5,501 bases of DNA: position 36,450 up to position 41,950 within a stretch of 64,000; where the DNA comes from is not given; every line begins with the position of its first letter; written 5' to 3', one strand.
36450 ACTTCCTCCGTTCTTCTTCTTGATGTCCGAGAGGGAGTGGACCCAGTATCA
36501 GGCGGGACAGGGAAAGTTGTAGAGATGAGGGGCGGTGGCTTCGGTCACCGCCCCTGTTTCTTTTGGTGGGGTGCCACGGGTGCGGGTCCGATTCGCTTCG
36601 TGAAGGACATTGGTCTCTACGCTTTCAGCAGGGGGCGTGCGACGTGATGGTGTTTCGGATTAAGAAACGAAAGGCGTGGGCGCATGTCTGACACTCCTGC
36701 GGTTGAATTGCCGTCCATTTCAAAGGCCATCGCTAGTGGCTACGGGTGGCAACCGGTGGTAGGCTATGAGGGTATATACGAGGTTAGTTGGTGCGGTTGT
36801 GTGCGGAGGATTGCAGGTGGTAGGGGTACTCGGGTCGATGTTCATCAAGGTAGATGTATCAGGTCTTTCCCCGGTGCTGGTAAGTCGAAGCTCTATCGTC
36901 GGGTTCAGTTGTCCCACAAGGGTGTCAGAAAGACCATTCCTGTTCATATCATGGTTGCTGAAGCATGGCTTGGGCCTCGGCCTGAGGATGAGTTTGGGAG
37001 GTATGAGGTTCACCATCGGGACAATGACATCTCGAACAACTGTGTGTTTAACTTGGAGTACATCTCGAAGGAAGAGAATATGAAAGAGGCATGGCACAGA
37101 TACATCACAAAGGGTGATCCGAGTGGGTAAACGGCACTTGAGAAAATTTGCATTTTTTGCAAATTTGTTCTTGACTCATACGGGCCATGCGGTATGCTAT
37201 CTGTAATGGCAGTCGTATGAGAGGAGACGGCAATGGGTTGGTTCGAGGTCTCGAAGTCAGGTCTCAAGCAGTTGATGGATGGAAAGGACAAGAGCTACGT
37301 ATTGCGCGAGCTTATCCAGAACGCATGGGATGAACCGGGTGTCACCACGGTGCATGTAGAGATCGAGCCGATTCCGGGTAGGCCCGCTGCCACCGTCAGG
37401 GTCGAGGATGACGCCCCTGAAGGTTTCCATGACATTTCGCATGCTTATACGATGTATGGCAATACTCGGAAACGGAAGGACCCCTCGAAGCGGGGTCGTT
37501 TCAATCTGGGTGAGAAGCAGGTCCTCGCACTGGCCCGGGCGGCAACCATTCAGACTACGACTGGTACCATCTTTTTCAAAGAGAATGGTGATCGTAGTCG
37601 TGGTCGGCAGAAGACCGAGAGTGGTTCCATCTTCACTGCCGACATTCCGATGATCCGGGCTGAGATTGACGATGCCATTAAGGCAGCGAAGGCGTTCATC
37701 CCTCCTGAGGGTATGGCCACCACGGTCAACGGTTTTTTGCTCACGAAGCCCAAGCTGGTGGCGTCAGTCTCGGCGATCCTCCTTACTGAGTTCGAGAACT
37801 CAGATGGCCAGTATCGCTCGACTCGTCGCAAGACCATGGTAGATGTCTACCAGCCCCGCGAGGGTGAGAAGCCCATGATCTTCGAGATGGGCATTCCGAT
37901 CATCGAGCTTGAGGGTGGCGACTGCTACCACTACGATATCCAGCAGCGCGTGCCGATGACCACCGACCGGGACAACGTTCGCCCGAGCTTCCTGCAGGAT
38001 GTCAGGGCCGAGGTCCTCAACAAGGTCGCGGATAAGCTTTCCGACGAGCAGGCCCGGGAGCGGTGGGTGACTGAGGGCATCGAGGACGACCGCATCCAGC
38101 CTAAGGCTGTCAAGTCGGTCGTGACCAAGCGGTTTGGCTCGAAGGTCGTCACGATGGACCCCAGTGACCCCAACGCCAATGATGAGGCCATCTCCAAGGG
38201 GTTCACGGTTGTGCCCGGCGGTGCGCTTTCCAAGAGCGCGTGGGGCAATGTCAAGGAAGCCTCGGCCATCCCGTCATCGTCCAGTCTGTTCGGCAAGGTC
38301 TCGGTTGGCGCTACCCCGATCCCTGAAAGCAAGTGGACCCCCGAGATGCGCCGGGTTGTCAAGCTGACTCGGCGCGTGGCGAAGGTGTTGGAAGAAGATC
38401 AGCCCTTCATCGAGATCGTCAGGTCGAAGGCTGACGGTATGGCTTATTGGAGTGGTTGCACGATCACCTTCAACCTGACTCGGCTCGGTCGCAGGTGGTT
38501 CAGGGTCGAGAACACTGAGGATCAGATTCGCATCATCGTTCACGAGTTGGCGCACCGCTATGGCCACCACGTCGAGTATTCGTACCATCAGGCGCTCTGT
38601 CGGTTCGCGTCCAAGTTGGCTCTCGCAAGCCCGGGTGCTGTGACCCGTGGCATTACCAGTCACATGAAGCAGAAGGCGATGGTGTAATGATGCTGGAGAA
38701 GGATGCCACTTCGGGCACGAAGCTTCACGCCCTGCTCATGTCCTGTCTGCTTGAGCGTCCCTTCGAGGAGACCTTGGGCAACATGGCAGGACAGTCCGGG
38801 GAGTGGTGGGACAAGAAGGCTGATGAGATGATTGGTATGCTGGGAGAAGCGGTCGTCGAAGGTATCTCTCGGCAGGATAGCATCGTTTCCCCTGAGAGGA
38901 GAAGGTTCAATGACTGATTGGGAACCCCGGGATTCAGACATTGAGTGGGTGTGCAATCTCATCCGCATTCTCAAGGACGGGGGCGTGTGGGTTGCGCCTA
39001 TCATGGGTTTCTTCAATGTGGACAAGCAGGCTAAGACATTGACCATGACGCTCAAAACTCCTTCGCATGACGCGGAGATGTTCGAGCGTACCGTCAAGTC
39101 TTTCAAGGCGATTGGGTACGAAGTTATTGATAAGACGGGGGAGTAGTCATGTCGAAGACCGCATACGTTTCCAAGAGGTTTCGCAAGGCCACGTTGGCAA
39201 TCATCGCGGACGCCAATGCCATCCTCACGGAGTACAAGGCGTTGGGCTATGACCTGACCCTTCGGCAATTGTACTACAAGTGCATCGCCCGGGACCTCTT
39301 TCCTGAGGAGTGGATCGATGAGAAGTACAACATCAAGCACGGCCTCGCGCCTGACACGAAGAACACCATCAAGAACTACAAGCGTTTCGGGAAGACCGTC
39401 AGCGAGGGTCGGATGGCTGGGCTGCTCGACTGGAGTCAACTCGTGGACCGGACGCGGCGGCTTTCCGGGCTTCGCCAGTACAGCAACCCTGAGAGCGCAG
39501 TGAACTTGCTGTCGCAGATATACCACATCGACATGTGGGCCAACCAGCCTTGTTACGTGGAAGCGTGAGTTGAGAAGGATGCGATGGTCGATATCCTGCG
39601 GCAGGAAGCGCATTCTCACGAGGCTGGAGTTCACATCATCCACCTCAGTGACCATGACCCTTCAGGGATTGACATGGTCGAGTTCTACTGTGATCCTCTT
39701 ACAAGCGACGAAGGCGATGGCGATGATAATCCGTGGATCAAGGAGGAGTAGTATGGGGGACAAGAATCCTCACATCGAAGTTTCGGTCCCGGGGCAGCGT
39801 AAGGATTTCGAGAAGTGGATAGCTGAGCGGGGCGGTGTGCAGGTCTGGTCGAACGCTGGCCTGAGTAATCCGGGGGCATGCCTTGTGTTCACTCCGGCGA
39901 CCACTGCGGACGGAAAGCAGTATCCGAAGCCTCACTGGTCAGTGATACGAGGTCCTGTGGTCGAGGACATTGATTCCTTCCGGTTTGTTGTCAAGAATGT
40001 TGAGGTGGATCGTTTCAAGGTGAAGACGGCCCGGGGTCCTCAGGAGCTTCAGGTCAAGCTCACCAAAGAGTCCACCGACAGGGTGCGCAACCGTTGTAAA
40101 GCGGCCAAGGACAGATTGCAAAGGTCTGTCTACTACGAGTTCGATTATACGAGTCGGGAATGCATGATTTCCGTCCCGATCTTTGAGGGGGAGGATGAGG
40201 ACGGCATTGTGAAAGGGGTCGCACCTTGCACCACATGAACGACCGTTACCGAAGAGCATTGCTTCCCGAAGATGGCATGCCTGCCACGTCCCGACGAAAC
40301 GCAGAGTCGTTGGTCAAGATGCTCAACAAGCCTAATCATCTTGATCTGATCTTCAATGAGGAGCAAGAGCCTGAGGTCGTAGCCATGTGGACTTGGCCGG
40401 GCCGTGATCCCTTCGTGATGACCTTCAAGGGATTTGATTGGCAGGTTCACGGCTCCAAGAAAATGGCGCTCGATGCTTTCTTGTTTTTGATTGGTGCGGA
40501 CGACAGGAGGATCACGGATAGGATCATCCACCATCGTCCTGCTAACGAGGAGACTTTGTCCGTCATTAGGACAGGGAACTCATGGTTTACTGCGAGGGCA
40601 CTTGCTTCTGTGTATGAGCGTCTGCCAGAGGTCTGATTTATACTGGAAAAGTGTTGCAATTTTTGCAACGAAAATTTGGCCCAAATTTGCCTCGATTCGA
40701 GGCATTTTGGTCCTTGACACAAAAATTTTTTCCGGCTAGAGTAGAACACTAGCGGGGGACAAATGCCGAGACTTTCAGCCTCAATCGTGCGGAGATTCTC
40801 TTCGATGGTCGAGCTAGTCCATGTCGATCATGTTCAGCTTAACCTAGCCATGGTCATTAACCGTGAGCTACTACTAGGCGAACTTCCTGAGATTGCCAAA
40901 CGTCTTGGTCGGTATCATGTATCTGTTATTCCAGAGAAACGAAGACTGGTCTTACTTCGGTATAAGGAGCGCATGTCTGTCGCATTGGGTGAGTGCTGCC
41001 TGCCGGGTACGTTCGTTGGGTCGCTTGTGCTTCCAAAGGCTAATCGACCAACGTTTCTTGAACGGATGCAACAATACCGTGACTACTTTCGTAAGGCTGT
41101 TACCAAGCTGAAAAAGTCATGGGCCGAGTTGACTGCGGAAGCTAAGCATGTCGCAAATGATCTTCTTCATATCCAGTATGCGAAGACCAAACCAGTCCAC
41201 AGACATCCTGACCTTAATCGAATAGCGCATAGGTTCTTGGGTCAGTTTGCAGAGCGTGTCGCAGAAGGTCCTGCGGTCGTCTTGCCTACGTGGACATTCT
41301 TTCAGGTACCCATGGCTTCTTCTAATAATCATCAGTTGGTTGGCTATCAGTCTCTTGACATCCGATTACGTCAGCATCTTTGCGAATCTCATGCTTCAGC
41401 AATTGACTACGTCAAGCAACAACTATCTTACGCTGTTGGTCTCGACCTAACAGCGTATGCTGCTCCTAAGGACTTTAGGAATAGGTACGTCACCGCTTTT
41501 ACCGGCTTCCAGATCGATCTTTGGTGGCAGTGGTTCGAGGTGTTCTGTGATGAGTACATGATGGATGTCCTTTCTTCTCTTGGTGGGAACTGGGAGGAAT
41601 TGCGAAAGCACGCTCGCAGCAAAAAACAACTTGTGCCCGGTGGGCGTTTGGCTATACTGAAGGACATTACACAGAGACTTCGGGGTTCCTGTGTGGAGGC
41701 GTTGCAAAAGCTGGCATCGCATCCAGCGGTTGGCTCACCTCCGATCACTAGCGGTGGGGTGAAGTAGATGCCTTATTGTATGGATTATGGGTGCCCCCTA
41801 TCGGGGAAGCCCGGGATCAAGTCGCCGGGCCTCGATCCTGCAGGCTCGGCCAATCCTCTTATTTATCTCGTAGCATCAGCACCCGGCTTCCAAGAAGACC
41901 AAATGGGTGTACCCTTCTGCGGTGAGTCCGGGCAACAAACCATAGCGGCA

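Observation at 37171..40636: Operon combining a GHKL ATPase-like protein with a Spo11/Topo VI-A-like (5Y-CAP + Toprim) gene, possibly a split type IIB topoisomerase-like module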

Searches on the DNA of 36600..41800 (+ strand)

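Call 8: search_dna_similar(query=window:36600-41800:+, collection=phages, mode=near, max_rows=20)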
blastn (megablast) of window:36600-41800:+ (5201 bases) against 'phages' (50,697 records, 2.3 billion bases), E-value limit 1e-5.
No match.

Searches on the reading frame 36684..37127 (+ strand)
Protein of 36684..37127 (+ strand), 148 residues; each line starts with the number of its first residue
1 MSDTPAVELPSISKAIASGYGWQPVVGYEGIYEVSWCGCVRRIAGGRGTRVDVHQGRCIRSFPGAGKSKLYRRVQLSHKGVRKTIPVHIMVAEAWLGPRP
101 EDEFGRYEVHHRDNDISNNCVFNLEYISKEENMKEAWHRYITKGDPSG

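Call 6: search_protein_families(library=pfam, max_evalue=1, proteins=[window:36684-37127:+])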
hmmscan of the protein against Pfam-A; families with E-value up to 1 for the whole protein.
window:36684-37127:+ (148 aa): 2 families
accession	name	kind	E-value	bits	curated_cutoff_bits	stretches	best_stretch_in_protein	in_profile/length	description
PF13392.12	HNH_3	-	3.7e-08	33.3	24.8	1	87-133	3-45/46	HNH endonuclease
PF07463.16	NUMOD4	-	0.00076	20.1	23.4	1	22-46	3-31/49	NUMOD4 motif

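Call 7: search_protein_families(library=phrogs, max_evalue=0.01, proteins=[window:36684-37127:+])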
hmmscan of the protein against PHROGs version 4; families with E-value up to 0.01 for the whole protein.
window:36684-37127:+ (148 aa): 7 families
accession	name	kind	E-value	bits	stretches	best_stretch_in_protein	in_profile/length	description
phrog_59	-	DNA, RNA and nucleotide metabolism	1.4e-26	94.8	1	22-139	140-238/423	HNH endonuclease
phrog_1492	-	DNA, RNA and nucleotide metabolism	9.4e-22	78.7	1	22-134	47-157/414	HNH endonuclease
phrog_959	-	DNA, RNA and nucleotide metabolism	7e-20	72.2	1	22-138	8-108/138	HNH endonuclease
phrog_15471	-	DNA, RNA and nucleotide metabolism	1e-05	26.5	1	80-134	27-78/183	HNH endonuclease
phrog_7545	-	DNA, RNA and nucleotide metabolism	0.00027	22.2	1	79-132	78-129/160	HNH endonuclease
phrog_99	-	DNA, RNA and nucleotide metabolism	0.00035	21.3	1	65-134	140-203/383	HNH endonuclease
phrog_826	-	DNA, RNA and nucleotide metabolism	0.00088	19.9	1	51-135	78-157/281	HNH endonuclease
